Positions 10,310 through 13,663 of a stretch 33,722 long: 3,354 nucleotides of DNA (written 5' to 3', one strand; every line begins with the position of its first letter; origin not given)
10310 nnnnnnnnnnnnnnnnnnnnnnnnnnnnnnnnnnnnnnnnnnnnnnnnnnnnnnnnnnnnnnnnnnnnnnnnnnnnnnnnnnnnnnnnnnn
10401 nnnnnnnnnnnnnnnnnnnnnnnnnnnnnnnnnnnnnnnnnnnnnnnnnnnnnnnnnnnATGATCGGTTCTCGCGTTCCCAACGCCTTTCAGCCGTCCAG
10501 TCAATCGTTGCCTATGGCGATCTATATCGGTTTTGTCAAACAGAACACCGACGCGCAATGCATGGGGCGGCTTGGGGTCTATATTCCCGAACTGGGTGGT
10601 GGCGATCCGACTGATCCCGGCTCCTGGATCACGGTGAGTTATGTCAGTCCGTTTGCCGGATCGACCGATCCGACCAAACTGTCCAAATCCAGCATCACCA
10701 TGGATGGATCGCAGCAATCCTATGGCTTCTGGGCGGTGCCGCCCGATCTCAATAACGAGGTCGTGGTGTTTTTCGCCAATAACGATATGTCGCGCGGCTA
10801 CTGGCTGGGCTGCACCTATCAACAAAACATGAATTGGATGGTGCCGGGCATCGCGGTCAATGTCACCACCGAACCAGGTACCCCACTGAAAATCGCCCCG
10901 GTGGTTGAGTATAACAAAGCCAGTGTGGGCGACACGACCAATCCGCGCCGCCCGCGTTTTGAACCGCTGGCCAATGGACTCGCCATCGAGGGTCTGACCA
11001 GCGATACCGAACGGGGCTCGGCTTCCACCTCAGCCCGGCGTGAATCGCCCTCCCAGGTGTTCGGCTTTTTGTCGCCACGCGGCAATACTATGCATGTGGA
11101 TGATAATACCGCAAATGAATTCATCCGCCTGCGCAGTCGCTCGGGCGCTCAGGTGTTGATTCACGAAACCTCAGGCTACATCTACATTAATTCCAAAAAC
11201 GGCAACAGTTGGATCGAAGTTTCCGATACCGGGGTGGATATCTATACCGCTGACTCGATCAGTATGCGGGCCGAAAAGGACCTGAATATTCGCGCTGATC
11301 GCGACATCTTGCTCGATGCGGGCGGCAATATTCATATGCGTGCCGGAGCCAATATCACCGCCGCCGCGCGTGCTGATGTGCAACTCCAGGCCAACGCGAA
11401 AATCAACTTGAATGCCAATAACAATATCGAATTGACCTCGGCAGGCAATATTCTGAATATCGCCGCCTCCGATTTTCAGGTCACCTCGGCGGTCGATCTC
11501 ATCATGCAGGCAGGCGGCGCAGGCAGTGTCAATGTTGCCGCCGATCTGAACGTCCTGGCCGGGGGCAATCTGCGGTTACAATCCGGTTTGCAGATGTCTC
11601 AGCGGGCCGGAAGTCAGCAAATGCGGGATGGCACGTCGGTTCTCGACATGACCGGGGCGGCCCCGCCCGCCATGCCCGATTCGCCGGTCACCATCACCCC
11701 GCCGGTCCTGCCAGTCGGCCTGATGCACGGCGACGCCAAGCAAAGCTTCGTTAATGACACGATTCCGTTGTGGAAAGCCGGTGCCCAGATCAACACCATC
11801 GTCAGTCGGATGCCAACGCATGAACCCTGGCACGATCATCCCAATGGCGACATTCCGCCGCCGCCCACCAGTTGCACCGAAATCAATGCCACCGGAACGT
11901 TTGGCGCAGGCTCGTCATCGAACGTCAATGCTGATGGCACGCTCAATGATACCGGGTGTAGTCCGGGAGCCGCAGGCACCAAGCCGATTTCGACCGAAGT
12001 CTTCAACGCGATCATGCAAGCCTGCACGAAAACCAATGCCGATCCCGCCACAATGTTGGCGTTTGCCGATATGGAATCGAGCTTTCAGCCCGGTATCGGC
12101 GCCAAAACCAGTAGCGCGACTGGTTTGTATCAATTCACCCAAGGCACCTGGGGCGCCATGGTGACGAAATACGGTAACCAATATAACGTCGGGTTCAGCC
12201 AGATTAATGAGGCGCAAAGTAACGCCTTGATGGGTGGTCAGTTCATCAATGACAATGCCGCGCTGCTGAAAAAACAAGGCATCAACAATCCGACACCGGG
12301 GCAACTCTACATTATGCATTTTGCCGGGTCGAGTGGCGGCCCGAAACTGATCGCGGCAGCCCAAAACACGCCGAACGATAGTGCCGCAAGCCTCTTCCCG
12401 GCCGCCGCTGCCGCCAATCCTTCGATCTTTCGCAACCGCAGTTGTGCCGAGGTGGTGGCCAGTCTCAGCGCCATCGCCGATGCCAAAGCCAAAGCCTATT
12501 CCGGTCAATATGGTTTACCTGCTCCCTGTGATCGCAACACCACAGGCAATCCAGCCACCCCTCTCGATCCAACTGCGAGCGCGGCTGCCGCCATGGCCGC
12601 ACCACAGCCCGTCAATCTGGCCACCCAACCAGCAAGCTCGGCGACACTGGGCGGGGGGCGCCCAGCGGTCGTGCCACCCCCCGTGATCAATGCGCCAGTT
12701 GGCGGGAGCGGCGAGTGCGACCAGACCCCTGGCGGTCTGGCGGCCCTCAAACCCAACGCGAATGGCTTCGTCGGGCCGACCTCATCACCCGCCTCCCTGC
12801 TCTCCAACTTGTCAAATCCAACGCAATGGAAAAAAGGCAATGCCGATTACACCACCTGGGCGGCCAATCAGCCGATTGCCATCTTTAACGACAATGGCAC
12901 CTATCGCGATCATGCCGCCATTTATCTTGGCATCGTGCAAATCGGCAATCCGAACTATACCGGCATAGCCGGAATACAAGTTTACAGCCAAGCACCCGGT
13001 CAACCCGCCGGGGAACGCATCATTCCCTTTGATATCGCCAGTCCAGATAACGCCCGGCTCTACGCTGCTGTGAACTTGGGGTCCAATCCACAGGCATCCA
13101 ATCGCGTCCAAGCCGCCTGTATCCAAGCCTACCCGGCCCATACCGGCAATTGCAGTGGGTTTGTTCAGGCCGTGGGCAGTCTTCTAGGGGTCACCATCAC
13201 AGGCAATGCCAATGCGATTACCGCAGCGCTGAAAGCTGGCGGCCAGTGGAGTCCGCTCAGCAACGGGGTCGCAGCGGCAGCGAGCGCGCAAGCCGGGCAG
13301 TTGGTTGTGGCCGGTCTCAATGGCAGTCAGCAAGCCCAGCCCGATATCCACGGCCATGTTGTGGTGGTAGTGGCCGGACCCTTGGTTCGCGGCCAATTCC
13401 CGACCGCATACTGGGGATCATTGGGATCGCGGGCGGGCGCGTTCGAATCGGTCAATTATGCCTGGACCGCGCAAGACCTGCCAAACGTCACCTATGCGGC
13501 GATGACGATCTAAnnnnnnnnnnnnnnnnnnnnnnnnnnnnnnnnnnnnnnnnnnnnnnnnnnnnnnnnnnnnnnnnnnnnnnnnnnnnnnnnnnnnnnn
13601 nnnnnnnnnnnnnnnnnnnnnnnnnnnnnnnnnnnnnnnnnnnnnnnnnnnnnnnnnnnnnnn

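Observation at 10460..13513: Central spike with two peptidoglycan hydrolase modules (SLT and NlpC/P60) placed after the needle tip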

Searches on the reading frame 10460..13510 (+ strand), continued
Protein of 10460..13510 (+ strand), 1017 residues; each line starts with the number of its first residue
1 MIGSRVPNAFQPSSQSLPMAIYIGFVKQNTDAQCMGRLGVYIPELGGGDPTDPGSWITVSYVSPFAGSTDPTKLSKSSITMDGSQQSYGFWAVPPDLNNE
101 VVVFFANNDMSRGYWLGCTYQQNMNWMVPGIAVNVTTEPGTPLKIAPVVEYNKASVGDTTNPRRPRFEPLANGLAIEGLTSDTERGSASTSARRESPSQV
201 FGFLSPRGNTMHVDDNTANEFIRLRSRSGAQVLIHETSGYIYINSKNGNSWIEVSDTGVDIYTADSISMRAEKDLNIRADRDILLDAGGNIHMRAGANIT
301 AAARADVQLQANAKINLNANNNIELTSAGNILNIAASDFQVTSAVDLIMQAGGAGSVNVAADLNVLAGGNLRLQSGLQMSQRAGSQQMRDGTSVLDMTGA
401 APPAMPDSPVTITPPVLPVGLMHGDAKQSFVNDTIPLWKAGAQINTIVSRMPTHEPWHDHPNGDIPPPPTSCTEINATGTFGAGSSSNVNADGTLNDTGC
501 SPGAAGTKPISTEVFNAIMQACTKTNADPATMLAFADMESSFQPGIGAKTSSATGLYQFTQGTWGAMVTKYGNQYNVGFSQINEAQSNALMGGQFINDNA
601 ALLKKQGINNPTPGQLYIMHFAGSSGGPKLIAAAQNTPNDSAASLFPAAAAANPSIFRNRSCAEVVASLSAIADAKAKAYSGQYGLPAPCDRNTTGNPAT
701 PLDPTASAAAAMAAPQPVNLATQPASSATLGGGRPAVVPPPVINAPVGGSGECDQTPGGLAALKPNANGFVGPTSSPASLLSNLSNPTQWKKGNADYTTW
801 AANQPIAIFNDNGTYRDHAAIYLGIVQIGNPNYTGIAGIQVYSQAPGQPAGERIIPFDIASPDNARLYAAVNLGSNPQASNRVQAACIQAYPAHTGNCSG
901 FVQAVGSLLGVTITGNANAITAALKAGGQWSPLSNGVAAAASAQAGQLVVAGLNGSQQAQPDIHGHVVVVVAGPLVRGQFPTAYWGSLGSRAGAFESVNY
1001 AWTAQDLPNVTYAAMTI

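Call 58: fold_search(model_id=the predicted structure, library=pdb)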
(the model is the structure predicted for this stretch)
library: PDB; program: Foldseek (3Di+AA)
matches with E <= 10: 561; with E <= 0.001: 42
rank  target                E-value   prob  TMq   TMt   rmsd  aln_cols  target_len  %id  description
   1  7aef_q                5.8e-10  1.00  0.15  0.26   9.0       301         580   15  Cryo-EM structure of an extracellular contractile injection system in marine bacterium Algoriphagus machipongonensis,  (released 2022-02-23)
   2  7b5h_AJ               1.4e-09  1.00  0.18  0.31   6.3       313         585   19  Cryo-EM structure of the contractile injection system base plate from Anabaena PCC7120 (released 2022-02-23)
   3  3bkh                  1.4e-08  1.00  0.15  0.54   2.4       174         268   34  Crystal structure of the bacteriophage phiKZ lytic transglycosylase, gp144 (released 2008-01-08)
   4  4eob_C                4.5e-08  1.00  0.12  0.74   3.5       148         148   34  Structure of the type VI peptidoglycan amidase effector Tse1 from Pseudomonas aeruginosa (released 2012-05-30)
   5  7tvh_C                6.2e-08  1.00  0.12  0.75   3.2       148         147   34  Hyperlytic variant of Tae1, Type VI secretion amidase effector 1, from Pseudomonas aeruginosa (Cys110Ser) (released 2022-07-06)
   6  4fge_C                1.0e-07  1.00  0.12  0.74   3.2       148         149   34  Structure of the effector protein Tse1 from Pseudomonas aeruginosa (released 2012-06-20)
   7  4fge_A                1.0e-07  1.00  0.12  0.73   3.2       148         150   34  Structure of the effector protein Tse1 from Pseudomonas aeruginosa (released 2012-06-20)
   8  7tvh_A                1.1e-07  1.00  0.12  0.76   3.2       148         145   34  Hyperlytic variant of Tae1, Type VI secretion amidase effector 1, from Pseudomonas aeruginosa (Cys110Ser) (released 2022-07-06)
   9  4eob_A                1.1e-07  1.00  0.12  0.74   3.4       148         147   36  Structure of the type VI peptidoglycan amidase effector Tse1 from Pseudomonas aeruginosa (released 2012-05-30)
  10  7tvh_B                1.2e-07  1.00  0.12  0.75   3.2       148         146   34  Hyperlytic variant of Tae1, Type VI secretion amidase effector 1, from Pseudomonas aeruginosa (Cys110Ser) (released 2022-07-06)
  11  4fgd_C                1.3e-07  1.00  0.12  0.75   3.2       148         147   34  Structure of the effector protein Tse1 from Pseudomonas aeruginosa, selenomethionine variant (released 2012-06-20)
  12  4f4m_A                1.7e-07  1.00  0.12  0.75   3.1       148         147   34  Structure of the type VI peptidoglycan amidase effector Tse1 (C30A) from Pseudomonas aeruginosa (released 2012-05-30)
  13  4eob_B                2.6e-07  1.00  0.12  0.75   3.1       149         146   34  Structure of the type VI peptidoglycan amidase effector Tse1 from Pseudomonas aeruginosa (released 2012-05-30)
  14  8gra_G                3.6e-07  1.00  0.18  0.28   8.1       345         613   16  Structure of Type VI secretion system cargo delivery vehicle Hcp-VgrG-PAAR (released 2023-07-12)
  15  6j0m_A                2.4e-06  1.00  0.14  0.24   7.9       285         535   13  Cryo-EM Structure of an Extracellular Contractile Injection System, PVC baseplate in extended state (reconstructed wit (released 2019-04-10)
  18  1k28_A                3.3e-06  1.00  0.18  0.30  17.1       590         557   12  The Structure of the Bacteriophage T4 Cell-Puncturing Device (released 2002-02-06)
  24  1wth_A                1.8e-05  1.00  0.17  0.28  17.5       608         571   12  Crystal structure of gp5-S351L mutant and gp27 complex (released 2005-03-08)
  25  6orj                  1.9e-05  1.00  0.07  0.24  19.4       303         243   12  Central spike of phiKZ phage tail (released 2019-06-19)
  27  4s37_Q                3.1e-05  1.00  0.10  0.52  12.1       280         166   13  Crystal structure of R2 pyocin membrane-piercing spike (released 2016-01-27)
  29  4s37_M                5.0e-05  1.00  0.10  0.48  12.2       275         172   14  Crystal structure of R2 pyocin membrane-piercing spike (released 2016-01-27)
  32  4s37_R                6.2e-05  1.00  0.10  0.49  12.3       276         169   14  Crystal structure of R2 pyocin membrane-piercing spike (released 2016-01-27)
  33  4s37_I                6.9e-05  1.00  0.10  0.47  12.3       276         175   13  Crystal structure of R2 pyocin membrane-piercing spike (released 2016-01-27)
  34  4s37_D                8.5e-05  1.00  0.10  0.47  12.2       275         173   13  Crystal structure of R2 pyocin membrane-piercing spike (released 2016-01-27)
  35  4s37_N                1.1e-04  1.00  0.10  0.48  12.1       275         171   14  Crystal structure of R2 pyocin membrane-piercing spike (released 2016-01-27)
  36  4s37_A                1.1e-04  1.00  0.10  0.49  12.2       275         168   13  Crystal structure of R2 pyocin membrane-piercing spike (released 2016-01-27)
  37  4s37_P                1.2e-04  1.00  0.10  0.50  11.6       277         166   13  Crystal structure of R2 pyocin membrane-piercing spike (released 2016-01-27)
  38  4s37_F                1.4e-04  1.00  0.10  0.47  12.2       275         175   13  Crystal structure of R2 pyocin membrane-piercing spike (released 2016-01-27)
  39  4s37_H                1.4e-04  1.00  0.10  0.47  12.2       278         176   13  Crystal structure of R2 pyocin membrane-piercing spike (released 2016-01-27)
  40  4s37_B                1.7e-04  1.00  0.10  0.47  12.3       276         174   13  Crystal structure of R2 pyocin membrane-piercing spike (released 2016-01-27)
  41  4s37_C                3.4e-04  1.00  0.10  0.47  12.3       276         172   13  Crystal structure of R2 pyocin membrane-piercing spike (released 2016-01-27)
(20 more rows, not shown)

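Call 84: find_encoding_contigs(protein=P0002, flank=4000, max_places=1)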
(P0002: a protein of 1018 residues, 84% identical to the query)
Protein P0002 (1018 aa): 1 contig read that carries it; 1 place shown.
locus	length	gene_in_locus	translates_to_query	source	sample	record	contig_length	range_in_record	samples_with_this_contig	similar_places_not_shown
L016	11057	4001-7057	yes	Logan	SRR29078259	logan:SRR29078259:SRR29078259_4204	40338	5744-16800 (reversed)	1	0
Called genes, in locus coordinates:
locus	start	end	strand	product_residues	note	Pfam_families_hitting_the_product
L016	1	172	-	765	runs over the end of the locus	-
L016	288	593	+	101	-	-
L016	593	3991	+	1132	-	-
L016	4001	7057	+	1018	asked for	PF04717:Phage_base_V (faint), PF10106:DUF2345 (weak)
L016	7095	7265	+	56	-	-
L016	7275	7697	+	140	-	-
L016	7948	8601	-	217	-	-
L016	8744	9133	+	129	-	-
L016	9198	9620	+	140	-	PF04965:GPW_gp25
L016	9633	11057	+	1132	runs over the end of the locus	PF27647:DUF8360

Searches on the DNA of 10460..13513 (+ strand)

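Call 7: search_dna_similar(query=window:10460-13513:+, collection=phages, mode=near, max_rows=20)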
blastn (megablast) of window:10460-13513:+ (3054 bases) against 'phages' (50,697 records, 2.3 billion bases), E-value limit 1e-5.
No match.

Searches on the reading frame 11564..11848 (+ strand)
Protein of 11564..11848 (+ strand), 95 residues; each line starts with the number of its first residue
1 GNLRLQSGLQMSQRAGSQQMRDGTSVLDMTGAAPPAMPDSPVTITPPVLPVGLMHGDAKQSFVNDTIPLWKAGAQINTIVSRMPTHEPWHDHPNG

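Call 68: search_solved_structures(query=A4, max_evalue=10, show_alignments=4)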
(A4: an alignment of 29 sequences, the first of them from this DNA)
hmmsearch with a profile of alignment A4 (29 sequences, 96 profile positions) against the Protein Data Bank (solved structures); distinct sequences matched with E-value up to 10: 4.
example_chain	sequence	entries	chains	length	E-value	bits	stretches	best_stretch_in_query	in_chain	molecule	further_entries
9vzk_q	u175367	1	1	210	0.79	13.9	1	6-42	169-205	Gp5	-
9gtr_q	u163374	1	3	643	2.2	12.5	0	4-70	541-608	Gp5/Type VI secretion system Vgr protein OB-fold domain-containing protein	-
6p20_A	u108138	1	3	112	5.4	11.3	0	9-35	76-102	Baseplate central spike complex protein gp5,PHIKZ164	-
9rce_F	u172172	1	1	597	9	10.5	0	3-48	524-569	Type VI secretion system tip protein VgrG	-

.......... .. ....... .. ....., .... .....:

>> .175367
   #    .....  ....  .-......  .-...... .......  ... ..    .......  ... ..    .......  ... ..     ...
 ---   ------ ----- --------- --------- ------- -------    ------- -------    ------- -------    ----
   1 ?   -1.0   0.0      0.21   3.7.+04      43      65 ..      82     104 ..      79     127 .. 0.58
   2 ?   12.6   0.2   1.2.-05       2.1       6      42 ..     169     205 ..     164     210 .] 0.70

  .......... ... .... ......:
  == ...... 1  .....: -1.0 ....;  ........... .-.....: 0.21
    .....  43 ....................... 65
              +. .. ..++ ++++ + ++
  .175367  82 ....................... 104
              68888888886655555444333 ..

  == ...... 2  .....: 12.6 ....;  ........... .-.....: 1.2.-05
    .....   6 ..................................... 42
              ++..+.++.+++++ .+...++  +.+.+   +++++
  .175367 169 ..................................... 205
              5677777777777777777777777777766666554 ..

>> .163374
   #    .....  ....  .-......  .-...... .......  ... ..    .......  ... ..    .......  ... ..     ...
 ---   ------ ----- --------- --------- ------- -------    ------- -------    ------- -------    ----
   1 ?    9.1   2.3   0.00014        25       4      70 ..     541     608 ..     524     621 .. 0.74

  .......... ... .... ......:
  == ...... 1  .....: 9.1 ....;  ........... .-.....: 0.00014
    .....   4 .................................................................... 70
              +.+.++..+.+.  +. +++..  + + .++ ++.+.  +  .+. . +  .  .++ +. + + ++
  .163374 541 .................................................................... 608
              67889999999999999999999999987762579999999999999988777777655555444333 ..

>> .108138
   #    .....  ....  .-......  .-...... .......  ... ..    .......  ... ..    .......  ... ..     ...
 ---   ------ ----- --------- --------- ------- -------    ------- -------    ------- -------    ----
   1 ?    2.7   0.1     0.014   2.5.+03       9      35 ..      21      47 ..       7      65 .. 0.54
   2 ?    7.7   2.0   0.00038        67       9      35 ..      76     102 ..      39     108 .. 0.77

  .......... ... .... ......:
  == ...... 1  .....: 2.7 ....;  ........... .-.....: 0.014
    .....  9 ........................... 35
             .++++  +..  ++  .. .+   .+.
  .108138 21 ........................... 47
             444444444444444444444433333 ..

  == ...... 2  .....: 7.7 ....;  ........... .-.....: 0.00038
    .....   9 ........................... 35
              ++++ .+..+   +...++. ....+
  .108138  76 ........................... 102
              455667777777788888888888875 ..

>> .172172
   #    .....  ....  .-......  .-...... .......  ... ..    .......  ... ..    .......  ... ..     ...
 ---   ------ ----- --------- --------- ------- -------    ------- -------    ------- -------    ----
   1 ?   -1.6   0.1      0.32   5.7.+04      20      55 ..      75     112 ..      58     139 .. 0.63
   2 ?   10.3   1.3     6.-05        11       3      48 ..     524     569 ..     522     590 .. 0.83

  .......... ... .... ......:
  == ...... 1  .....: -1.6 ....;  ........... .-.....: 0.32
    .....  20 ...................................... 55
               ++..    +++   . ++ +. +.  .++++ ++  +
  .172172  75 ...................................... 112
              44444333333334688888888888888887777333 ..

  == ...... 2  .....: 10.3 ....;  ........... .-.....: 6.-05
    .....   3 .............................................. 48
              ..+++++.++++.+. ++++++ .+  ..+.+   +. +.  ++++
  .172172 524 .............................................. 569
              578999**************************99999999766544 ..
